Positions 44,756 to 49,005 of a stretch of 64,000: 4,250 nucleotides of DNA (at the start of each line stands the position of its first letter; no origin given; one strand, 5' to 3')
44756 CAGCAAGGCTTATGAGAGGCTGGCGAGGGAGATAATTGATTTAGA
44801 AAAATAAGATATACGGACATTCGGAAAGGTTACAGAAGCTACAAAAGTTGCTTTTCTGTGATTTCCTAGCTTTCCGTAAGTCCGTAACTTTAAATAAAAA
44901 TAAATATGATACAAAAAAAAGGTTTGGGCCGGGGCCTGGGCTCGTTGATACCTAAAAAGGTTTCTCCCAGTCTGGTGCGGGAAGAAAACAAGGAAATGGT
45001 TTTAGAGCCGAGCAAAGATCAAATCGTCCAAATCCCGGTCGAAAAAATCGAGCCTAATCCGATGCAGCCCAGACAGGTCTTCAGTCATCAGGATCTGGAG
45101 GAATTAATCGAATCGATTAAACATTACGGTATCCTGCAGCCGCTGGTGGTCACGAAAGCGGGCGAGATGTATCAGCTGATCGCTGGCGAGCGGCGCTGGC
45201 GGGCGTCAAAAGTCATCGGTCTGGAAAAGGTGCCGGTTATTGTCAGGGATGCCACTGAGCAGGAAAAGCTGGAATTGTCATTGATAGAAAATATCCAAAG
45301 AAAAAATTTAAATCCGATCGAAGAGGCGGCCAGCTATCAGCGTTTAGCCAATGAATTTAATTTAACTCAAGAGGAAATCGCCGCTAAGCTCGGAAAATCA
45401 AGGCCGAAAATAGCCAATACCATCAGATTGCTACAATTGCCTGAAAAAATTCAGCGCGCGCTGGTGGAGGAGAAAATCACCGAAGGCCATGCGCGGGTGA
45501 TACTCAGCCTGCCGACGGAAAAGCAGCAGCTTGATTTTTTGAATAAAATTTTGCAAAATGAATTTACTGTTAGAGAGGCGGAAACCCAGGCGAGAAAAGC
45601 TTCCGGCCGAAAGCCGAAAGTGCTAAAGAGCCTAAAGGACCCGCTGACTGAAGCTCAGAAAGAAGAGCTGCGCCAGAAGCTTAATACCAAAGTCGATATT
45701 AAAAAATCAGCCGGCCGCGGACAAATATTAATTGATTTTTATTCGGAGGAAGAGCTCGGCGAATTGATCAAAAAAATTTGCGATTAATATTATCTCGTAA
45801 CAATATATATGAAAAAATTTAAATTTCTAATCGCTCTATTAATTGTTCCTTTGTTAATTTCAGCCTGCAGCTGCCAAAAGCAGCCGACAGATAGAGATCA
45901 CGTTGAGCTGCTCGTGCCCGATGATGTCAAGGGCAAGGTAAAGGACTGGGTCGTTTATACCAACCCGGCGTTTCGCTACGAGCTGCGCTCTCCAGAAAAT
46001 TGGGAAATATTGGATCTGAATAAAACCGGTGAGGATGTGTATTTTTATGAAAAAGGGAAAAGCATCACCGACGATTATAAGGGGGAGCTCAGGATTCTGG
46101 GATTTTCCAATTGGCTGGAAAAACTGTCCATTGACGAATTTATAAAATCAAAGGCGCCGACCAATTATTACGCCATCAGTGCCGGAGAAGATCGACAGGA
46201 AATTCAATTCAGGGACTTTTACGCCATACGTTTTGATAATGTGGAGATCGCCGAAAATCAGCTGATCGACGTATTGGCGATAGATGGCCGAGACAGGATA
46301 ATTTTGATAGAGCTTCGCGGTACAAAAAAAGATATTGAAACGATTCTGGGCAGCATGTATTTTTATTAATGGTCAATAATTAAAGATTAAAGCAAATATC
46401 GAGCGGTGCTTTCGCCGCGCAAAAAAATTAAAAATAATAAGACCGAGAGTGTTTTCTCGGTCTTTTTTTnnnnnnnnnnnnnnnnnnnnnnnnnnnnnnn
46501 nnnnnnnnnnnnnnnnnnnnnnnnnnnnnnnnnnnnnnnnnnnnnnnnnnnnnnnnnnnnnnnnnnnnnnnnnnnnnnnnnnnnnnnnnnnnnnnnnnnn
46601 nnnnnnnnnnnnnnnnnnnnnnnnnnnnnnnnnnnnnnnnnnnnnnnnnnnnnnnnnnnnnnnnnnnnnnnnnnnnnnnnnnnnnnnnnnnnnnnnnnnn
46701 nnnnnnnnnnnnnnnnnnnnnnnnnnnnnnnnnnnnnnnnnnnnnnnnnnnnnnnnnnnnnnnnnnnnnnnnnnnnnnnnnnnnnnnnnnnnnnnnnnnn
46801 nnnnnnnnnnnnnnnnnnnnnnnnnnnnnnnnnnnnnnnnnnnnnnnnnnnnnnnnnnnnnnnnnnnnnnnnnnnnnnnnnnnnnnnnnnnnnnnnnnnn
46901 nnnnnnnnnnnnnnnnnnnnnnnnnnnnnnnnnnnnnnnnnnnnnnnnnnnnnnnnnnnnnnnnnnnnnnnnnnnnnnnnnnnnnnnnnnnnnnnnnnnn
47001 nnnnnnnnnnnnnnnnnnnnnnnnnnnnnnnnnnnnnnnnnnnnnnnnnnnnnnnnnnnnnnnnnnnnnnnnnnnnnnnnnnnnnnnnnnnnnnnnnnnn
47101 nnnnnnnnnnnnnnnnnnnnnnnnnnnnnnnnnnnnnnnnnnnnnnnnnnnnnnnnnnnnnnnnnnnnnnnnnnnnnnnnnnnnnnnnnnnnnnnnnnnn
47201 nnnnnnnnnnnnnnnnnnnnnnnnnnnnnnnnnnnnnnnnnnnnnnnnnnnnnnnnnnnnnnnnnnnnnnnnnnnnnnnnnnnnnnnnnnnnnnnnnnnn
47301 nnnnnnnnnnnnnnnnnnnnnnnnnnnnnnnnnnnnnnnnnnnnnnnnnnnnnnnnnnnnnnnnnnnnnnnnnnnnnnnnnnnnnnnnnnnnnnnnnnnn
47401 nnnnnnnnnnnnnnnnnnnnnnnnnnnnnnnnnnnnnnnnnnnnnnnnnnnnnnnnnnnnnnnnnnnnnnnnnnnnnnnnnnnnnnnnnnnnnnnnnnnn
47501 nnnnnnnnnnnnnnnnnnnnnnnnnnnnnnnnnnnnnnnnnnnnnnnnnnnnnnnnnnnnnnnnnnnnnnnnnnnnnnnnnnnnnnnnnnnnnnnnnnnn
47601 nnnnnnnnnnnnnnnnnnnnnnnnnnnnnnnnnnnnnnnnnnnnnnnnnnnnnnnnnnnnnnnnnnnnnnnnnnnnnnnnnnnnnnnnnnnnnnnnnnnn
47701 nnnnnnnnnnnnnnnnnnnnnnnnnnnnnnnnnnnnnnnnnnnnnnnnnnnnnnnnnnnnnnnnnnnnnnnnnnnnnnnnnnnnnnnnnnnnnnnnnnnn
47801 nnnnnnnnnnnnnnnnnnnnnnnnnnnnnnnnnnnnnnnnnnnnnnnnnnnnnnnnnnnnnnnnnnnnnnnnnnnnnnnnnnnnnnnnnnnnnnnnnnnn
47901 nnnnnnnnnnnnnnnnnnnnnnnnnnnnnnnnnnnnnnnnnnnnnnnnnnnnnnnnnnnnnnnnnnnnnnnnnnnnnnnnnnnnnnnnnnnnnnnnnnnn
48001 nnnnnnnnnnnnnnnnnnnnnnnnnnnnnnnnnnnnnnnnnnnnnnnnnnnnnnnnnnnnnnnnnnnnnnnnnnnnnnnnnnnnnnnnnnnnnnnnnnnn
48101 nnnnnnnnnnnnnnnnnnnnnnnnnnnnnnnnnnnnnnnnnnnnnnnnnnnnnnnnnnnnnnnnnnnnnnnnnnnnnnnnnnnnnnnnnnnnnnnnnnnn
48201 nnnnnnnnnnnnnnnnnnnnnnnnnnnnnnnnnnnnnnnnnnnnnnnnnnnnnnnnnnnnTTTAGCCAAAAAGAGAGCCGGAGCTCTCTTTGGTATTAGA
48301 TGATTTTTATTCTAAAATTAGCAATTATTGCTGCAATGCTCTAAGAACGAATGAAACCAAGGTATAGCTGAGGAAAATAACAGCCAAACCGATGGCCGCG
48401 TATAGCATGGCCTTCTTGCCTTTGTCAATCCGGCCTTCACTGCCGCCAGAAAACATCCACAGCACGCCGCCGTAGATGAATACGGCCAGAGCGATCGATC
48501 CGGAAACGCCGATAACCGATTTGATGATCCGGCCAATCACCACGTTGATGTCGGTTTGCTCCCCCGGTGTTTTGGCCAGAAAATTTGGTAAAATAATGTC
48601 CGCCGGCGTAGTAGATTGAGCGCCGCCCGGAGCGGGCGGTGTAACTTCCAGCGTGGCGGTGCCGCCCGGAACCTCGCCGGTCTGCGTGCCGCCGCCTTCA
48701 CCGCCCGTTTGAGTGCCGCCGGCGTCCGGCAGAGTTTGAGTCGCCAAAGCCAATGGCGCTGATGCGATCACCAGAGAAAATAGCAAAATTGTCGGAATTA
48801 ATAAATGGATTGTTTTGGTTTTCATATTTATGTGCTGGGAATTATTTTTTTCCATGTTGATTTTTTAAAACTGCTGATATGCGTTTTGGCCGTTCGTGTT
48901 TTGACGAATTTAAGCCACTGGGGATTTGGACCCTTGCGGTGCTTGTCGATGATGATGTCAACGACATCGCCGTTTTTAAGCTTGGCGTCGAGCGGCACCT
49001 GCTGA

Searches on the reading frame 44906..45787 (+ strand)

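Call 58: search_protein_families(library=pfam, proteins=[window:44906-45787:+], max_evalue=0.0001)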
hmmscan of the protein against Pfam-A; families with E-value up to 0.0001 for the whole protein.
window:44906-45787:+ (293 aa): 3 families
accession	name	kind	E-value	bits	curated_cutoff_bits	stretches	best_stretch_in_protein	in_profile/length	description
PF17762.8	HTH_ParB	-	2.8e-37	127.4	22.6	1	133-232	1-100/102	ParB HTH domain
PF02195.25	ParB_N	-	2.5e-33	114.4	26.3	1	39-131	2-95/95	ParB N-terminal domain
PF23552.2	ParB_C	-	6e-08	32.5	23.8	1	244-291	1-49/50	ParB dimerisation domain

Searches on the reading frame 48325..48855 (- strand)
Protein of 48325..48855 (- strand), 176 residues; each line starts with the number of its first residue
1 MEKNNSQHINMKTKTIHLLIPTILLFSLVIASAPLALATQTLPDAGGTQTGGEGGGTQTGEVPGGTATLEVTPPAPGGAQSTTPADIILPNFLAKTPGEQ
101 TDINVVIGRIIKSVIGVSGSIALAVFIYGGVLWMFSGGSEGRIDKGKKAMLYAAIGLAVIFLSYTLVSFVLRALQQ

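Call 9: search_protein_families(library=pfam, proteins=[window:48325-48855:-], max_evalue=0.01)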
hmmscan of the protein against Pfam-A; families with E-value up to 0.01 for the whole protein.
window:48325-48855:- (176 aa): 3 families
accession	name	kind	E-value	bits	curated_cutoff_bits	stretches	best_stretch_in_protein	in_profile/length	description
PF18895.5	T4SS_pilin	-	1.2e-10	41.8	26.6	1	101-170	3-71/71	Type IV secretion system pilin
PF04956.18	TrbC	-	2.3e-06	28.1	27.9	1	93-169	29-97/98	TrbC/VIRB2 pilin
PF05545.16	FixQ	-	0.0024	18.2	29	1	117-151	12-46/49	Cbb3-type cytochrome oxidase component FixQ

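Call 45: search_protein_families(library=ncbifam, proteins=[window:48325-48852:-], max_evalue=0.001)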
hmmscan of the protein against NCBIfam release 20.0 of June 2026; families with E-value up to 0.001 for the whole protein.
window:48325-48852:- (175 aa): 1 family
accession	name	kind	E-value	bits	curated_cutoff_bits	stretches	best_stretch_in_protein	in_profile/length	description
NF045849.1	ICE_MMCAP2_0565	equivalog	0.00035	20.2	40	1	102-171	9-78/80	Mbov_0395 family pilin-like conjugal transfer protein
